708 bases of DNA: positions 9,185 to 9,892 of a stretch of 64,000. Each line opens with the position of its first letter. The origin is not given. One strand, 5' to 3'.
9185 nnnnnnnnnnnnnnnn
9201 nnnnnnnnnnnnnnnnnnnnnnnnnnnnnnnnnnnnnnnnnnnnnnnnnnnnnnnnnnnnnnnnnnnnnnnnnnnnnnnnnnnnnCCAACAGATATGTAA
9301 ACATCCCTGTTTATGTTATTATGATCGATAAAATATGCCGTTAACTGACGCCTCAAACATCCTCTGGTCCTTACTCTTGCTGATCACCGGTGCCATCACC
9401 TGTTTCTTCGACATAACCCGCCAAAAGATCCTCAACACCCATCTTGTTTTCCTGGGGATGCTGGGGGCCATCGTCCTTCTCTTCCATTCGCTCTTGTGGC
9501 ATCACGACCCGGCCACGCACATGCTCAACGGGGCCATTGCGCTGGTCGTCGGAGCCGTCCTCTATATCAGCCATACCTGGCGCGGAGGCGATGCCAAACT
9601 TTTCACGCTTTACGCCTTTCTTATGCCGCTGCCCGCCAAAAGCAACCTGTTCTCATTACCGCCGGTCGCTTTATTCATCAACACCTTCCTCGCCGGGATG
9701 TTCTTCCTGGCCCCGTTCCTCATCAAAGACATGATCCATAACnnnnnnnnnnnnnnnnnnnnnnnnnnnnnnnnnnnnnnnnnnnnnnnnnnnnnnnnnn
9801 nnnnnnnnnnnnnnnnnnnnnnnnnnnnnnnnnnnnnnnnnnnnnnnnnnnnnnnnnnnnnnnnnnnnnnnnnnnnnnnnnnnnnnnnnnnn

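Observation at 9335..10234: A24 prepilin-peptidase-like protease inside the rSAM cluster, and a prepilin-like KG|FxxxE site in the peptide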

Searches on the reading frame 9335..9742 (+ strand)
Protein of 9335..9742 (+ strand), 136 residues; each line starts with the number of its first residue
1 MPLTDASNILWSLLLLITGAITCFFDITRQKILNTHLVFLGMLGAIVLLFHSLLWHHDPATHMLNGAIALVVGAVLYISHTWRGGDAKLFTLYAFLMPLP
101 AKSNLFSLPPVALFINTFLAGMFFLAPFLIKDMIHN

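Call 60: search_dna_similar(query=window:9335-9742:+, collection=plasmids, mode=protein, max_evalue=10, max_rows=15)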
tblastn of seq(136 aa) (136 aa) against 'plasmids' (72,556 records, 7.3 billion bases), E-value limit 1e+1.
Records with a match: 2; places in all: 2; records where one place covers at least 80% of the query: 0.
Best place of each record, by identity: <60% 2.
By first word of the organism name: Sphingobium 1; Sinorhizobium 1.
By predicted mobility (MOB-suite, as given by PLSDB): conjugative 2.
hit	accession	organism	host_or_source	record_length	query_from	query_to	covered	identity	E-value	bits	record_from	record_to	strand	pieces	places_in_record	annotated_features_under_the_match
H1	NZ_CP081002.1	Sphingobium sp. V4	cell culture,soil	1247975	18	108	67%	30.1%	1e+0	35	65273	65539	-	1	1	record has no annotation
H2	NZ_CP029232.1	Sinorhizobium fredii CCBAU 45436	Glycine max,cell culture,plant root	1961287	55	126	53%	28.4%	1e+1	33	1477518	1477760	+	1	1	record has no annotation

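Call 61: get_annotated_region(hit=H1, flank=6000)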
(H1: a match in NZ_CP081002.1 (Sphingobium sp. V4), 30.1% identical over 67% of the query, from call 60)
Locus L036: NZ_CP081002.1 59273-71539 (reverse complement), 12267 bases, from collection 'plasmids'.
description: Sphingobium sp. V4 plasmid unnamed1, complete sequence
organism: Sphingobium sp. V4 (NCBI taxid 3038927)
taxonomy: Bacteria; Pseudomonadota; Alphaproteobacteria; Sphingomonadales; Sphingomonadaceae; Sphingobium; Sphingobium sp. V4
host: -; source: cell culture,soil; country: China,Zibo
typing (MOB-suite, as given by PLSDB): conjugative; relaxase MOBP; mating-pair formation MPF_F
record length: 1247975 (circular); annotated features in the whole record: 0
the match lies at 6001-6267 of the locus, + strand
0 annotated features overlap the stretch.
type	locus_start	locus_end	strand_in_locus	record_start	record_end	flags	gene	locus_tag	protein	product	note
